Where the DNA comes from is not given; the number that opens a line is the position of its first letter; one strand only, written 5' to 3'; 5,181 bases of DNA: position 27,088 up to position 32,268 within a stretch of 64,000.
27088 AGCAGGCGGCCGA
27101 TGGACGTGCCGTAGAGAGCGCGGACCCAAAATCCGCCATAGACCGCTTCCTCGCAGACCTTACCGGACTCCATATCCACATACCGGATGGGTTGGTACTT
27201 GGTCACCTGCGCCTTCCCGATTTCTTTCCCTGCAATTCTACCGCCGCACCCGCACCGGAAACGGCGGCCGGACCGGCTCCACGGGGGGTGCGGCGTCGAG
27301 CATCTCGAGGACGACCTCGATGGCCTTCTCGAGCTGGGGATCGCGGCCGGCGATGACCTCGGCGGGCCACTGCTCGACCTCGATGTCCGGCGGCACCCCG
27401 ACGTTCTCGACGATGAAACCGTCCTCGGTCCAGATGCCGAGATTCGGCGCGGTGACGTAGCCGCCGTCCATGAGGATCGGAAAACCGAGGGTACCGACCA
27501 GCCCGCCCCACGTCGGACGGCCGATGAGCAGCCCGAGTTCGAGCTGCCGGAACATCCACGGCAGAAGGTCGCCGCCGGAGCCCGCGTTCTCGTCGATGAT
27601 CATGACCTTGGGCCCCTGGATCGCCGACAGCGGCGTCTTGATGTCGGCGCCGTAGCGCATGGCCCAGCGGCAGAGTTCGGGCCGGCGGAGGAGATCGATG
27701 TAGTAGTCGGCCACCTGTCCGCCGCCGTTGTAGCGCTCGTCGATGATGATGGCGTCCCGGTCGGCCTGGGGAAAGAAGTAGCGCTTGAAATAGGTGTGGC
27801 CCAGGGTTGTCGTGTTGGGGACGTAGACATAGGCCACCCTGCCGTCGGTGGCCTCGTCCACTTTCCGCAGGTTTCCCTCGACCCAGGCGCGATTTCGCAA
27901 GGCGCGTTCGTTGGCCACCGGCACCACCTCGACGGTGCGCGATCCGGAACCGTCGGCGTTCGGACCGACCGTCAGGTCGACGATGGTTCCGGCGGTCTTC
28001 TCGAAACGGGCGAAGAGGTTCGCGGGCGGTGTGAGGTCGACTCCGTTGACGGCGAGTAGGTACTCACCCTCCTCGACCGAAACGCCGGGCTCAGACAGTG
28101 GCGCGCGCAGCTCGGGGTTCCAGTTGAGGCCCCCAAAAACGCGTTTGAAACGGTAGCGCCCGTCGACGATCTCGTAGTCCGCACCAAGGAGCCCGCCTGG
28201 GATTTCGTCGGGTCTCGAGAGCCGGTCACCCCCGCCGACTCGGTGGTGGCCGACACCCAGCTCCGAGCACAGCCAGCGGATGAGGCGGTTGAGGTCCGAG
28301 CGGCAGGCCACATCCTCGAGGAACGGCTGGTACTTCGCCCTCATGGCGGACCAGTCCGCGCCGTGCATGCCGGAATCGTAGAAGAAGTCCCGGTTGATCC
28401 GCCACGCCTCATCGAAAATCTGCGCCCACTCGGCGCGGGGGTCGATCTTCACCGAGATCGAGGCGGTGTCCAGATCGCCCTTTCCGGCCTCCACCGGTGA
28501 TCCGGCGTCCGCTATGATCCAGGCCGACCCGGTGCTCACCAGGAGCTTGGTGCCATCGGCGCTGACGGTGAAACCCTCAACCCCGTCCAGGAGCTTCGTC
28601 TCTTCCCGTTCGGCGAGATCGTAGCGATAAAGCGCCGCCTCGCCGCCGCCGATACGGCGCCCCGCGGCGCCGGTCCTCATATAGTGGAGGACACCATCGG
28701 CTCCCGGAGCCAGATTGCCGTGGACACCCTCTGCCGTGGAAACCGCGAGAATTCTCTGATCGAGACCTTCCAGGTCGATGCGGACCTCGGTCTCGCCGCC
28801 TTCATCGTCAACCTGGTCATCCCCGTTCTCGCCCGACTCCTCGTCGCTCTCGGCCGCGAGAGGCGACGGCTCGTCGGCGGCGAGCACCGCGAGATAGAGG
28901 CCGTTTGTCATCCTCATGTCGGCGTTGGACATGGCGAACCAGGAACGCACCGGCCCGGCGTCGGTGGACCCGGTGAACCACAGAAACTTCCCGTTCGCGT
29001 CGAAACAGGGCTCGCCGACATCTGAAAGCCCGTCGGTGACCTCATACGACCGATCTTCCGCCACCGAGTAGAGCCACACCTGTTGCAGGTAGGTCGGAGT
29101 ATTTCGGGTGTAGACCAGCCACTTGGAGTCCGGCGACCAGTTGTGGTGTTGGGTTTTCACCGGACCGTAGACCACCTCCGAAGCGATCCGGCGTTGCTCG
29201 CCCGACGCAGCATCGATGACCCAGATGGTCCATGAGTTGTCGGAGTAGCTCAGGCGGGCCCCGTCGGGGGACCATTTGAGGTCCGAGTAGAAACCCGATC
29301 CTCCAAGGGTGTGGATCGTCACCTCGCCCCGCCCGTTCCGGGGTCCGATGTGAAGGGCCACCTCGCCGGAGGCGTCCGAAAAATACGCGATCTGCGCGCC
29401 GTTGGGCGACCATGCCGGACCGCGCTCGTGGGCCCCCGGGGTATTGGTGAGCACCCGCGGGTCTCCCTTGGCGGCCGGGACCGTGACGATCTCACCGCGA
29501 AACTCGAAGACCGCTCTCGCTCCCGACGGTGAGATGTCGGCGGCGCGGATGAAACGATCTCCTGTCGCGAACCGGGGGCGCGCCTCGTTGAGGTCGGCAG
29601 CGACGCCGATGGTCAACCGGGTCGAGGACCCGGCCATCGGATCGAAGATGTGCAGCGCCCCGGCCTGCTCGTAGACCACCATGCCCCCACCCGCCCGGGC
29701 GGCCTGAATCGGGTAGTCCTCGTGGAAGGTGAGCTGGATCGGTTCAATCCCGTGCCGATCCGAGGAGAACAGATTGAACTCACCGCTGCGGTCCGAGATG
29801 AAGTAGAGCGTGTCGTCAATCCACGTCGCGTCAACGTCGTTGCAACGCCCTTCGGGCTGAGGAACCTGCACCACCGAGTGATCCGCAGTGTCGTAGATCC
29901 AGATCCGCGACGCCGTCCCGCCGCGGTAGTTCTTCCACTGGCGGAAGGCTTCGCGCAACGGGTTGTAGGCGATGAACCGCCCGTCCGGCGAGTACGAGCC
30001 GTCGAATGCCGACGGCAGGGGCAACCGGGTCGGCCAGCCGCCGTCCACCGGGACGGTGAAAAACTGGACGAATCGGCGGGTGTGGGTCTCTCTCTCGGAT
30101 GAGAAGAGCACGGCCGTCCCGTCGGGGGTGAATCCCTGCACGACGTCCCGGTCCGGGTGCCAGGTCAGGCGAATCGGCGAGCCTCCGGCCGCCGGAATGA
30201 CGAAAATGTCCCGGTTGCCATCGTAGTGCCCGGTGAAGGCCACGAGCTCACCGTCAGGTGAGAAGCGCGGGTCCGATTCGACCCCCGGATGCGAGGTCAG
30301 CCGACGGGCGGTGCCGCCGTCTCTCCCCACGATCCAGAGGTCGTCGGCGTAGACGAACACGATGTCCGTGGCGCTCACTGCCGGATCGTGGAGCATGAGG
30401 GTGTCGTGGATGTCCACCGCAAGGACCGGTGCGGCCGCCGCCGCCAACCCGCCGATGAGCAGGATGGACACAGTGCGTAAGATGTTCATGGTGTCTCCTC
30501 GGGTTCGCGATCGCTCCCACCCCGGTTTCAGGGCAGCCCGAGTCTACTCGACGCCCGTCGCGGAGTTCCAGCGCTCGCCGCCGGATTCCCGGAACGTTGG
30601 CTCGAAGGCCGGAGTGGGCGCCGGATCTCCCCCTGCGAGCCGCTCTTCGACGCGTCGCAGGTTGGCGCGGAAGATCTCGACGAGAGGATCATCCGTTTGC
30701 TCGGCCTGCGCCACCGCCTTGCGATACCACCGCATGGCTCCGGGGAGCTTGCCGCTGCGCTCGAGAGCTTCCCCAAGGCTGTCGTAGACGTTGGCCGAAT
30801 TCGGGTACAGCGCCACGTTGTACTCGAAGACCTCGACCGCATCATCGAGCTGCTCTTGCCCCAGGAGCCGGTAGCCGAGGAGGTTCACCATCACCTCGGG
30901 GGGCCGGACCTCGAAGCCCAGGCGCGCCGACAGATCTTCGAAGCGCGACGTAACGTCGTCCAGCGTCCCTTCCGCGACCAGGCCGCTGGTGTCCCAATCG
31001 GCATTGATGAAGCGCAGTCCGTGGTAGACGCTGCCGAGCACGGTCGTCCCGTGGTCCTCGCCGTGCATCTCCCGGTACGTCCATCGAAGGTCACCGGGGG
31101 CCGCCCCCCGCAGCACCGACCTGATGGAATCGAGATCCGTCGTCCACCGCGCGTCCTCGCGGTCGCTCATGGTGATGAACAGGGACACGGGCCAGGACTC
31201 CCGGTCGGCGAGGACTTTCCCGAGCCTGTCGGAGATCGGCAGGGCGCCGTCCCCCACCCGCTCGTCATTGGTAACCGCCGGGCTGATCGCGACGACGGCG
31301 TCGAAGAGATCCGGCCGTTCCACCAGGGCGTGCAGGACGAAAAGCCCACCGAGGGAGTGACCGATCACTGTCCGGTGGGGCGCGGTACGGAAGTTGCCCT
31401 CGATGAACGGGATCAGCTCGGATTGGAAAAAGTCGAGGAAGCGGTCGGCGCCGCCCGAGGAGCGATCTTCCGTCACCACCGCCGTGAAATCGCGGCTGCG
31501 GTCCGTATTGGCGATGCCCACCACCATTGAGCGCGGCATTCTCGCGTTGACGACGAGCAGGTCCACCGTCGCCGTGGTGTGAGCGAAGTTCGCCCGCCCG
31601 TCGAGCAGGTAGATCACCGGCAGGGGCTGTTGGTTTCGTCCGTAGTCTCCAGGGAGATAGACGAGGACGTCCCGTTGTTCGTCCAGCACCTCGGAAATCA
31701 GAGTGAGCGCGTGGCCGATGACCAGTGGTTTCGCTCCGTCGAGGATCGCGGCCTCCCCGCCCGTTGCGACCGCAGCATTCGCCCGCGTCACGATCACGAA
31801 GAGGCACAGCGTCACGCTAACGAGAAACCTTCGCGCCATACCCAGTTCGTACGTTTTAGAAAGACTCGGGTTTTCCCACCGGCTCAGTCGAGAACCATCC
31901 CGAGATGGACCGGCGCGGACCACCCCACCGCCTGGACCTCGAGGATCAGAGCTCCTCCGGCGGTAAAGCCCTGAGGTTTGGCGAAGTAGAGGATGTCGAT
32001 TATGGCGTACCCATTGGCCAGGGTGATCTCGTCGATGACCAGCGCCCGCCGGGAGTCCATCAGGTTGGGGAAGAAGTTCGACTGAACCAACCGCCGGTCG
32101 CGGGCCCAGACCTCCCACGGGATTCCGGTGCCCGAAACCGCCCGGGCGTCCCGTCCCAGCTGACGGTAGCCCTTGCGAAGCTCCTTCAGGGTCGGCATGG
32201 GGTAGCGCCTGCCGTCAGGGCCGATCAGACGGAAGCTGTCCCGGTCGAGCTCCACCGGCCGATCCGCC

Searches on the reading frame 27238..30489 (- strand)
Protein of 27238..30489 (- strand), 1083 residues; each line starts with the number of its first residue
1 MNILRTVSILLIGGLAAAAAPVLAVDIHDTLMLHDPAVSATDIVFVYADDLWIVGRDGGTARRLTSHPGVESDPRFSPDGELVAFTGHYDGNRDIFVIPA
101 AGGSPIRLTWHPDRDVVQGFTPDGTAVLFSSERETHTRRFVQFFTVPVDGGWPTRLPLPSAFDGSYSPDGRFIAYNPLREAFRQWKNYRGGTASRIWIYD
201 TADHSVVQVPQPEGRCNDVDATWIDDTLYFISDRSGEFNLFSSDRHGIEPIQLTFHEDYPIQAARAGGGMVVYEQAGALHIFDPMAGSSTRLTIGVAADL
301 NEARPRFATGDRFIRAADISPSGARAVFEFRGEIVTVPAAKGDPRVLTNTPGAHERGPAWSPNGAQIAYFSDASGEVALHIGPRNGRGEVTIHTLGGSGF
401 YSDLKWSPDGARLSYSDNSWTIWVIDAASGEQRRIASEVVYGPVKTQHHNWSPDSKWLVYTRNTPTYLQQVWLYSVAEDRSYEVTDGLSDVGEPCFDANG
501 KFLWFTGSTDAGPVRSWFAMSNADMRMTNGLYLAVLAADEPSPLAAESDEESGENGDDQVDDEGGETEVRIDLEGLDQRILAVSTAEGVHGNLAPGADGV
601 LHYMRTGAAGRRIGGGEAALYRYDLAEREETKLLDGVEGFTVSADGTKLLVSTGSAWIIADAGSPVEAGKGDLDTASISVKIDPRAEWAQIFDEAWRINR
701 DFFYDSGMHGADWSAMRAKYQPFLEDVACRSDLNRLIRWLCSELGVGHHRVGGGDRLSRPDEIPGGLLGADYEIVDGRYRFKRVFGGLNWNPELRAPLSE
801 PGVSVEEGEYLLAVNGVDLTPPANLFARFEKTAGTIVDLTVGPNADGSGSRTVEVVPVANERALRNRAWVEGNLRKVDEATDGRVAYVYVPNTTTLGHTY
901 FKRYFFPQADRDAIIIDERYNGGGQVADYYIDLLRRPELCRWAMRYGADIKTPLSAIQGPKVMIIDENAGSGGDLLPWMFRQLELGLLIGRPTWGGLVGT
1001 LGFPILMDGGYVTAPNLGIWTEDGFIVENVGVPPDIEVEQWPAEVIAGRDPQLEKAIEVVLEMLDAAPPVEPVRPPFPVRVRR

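Call 55: search_protein_families(library=pfam, proteins=[window:27238-30489:-], max_evalue=0.00001)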
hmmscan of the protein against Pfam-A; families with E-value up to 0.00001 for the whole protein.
window:27238-30489:- (1083 aa): 5 families
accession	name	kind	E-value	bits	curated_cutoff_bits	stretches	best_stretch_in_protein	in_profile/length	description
PF07676.18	PD40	-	1e-24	86.3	20.9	1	345-375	2-32/38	WD40-like Beta Propeller Repeat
PF14684.11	Tricorn_C1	-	3.1e-20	72.3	24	1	684-738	1-55/59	Tricorn protease C1 domain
PF14685.13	PDZ_Tricorn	-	3.2e-19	69.1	25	1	766-854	1-87/88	Tricorn protease PDZ domain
PF00930.27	DPPIV_N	-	2.7e-13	49.8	22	0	398-479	42-136/354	Dipeptidyl peptidase IV (DPP IV) N-terminal region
PF03572.23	Peptidase_S41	-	1.8e-12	47.6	24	1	887-1038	4-165/165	Peptidase family S41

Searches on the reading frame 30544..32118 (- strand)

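Call 55: search_protein_families(library=pfam, proteins=[window:30544-32118:-], max_evalue=0.00001)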
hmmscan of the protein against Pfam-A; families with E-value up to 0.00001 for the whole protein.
window:30544-32118:- (524 aa): 3 families
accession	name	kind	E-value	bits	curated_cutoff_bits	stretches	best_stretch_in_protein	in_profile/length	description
PF00756.26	Esterase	-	1.1e-29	104.4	22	1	142-327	1-167/251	Putative esterase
PF13432.12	TPR_16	-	3e-06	28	32.7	1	414-473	3-62/65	Tetratricopeptide repeat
PF12146.15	Hydrolase_4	-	6.7e-06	26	27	0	246-303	76-130/239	Serine aminopeptidase, S33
